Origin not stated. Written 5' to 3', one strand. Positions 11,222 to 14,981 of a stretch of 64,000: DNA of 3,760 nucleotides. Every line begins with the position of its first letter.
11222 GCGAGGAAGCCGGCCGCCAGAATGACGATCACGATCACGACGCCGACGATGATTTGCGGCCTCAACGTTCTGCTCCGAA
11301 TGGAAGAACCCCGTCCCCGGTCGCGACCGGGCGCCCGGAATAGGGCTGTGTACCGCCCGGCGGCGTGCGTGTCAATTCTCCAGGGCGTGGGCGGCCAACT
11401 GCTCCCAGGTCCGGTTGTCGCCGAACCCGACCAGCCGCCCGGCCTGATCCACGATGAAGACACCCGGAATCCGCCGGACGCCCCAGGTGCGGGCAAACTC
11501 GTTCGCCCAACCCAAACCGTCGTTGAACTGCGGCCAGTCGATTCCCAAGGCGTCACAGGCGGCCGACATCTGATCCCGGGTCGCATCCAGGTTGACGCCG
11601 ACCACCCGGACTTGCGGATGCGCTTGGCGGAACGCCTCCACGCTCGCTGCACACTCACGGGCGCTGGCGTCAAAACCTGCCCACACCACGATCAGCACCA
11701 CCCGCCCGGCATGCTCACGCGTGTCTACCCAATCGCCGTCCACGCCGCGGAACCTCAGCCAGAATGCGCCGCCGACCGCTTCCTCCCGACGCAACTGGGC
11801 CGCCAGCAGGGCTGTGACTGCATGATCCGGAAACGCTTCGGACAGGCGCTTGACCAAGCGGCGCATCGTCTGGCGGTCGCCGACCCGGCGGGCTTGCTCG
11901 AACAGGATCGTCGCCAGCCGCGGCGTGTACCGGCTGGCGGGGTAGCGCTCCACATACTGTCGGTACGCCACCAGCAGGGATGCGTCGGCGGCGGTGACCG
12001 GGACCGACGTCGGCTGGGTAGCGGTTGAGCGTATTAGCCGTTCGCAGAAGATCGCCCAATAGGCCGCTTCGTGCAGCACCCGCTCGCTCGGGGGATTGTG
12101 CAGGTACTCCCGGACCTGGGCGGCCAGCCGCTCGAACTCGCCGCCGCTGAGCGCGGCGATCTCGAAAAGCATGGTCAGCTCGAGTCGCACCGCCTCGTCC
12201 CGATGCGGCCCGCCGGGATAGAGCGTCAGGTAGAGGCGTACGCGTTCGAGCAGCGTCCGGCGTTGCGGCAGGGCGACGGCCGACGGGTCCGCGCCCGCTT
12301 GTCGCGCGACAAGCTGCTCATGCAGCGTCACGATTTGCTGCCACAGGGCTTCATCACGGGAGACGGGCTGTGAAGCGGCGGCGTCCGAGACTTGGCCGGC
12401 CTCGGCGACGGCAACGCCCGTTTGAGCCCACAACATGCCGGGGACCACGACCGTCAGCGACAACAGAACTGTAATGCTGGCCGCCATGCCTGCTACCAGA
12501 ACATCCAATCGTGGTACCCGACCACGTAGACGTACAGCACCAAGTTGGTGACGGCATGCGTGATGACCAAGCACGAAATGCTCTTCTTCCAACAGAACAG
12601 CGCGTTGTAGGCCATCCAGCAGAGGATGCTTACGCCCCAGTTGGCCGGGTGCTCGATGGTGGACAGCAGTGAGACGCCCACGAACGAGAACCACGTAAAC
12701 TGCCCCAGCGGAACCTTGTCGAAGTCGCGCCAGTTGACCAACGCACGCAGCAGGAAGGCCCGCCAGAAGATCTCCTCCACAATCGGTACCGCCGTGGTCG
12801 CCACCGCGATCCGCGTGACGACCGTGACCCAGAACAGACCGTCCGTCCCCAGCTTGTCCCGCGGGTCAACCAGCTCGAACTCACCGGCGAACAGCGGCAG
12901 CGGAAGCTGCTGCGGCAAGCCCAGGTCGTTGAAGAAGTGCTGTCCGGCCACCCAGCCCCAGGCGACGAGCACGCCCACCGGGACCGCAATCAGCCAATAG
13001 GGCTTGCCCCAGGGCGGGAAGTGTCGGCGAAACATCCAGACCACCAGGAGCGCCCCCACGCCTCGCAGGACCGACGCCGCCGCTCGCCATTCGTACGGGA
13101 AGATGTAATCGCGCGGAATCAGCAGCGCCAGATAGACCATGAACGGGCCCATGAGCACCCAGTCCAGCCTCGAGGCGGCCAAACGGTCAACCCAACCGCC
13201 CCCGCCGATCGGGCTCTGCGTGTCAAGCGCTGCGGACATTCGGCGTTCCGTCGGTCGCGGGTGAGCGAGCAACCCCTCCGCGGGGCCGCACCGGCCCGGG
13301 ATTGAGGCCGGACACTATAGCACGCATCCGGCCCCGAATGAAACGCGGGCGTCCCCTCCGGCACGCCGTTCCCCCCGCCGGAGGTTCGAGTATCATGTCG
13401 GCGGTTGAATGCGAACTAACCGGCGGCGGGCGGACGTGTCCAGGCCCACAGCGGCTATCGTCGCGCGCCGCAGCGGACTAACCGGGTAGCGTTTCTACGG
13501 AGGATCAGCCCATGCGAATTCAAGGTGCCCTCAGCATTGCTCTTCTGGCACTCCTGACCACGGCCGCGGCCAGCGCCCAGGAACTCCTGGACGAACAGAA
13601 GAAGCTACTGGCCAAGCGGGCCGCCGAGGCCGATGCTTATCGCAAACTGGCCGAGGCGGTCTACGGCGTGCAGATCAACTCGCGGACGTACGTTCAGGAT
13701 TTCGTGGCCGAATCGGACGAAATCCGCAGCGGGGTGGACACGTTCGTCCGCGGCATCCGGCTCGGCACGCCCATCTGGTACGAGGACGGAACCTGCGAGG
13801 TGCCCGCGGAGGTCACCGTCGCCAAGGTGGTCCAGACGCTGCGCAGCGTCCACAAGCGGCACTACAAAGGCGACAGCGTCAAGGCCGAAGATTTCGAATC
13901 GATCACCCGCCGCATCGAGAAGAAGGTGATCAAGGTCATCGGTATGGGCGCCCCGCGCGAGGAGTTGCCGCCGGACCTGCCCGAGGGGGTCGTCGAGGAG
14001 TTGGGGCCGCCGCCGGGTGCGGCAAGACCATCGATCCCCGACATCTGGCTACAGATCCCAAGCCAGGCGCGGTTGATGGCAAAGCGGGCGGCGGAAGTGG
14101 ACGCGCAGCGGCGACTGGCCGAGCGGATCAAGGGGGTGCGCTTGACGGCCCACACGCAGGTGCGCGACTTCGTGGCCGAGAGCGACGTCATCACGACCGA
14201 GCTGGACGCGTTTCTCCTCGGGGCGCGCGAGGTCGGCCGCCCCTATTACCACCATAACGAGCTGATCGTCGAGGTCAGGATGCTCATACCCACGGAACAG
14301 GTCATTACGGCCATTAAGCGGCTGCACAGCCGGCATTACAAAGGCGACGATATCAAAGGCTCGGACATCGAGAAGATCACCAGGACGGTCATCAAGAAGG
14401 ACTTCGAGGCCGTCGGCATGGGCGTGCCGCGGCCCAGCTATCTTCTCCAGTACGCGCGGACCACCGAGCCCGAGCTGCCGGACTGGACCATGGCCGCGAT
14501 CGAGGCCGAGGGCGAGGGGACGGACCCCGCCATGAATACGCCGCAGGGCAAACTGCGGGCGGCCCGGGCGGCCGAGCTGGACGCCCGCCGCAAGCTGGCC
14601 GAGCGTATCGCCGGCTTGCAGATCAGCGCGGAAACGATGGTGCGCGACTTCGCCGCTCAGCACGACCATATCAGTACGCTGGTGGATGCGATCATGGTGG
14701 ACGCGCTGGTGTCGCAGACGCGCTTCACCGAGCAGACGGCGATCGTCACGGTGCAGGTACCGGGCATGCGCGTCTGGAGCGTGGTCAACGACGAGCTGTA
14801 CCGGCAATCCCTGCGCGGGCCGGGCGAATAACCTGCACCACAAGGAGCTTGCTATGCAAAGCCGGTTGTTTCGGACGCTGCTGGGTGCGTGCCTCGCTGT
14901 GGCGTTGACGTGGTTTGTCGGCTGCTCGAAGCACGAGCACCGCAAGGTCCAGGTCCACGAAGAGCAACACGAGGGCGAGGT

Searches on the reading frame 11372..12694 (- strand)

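Call 13: search_protein_families(library=pfam, proteins=[window:11372-12694:-], max_evalue=0.001)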
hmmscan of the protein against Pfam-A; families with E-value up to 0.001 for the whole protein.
window:11372-12694:- (440 aa): 2 families
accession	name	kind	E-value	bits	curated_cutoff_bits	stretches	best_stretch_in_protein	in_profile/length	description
PF13905.12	Thioredoxin_8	-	9.9e-11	42.3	27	1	330-420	1-93/94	Thioredoxin-like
PF08534.16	Redoxin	-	1.8e-08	34.7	26.6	1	318-422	16-129/148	Redoxin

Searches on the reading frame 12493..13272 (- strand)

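Call 13: search_protein_families(library=pfam, proteins=[window:12493-13272:-], max_evalue=0.001)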
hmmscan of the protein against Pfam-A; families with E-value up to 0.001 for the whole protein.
window:12493-13272:- (259 aa): 1 family
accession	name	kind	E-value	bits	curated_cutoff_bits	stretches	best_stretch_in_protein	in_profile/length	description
PF02517.21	Rce1-like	-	1e-08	35.8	22.4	1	151-245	4-93/93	Type II CAAX prenyl endopeptidase Rce1-like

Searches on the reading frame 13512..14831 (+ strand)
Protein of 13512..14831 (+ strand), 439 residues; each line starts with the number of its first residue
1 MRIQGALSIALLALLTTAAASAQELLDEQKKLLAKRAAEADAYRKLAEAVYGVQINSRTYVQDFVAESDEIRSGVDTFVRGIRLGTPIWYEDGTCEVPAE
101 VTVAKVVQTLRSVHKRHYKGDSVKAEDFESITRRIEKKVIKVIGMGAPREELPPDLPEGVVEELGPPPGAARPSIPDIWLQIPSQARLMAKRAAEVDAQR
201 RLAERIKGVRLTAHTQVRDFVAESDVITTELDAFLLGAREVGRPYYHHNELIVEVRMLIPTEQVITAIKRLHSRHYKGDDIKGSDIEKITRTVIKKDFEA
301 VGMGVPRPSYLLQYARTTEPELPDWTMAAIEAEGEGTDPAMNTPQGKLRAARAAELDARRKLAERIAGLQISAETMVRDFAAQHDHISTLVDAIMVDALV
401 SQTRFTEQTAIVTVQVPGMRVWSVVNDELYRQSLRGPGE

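Call 14: search_protein_families(library=pfam, proteins=[window:13512-14831:+], max_evalue=0.001)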
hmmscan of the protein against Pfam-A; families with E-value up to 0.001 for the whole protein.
window:13512-14831:+ (439 aa): 1 family
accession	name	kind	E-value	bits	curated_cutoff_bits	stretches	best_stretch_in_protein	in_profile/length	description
PF02169.21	LPP20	-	1.2e-12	48.6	25.9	1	21-101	20-96/97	LPP20 lipoprotein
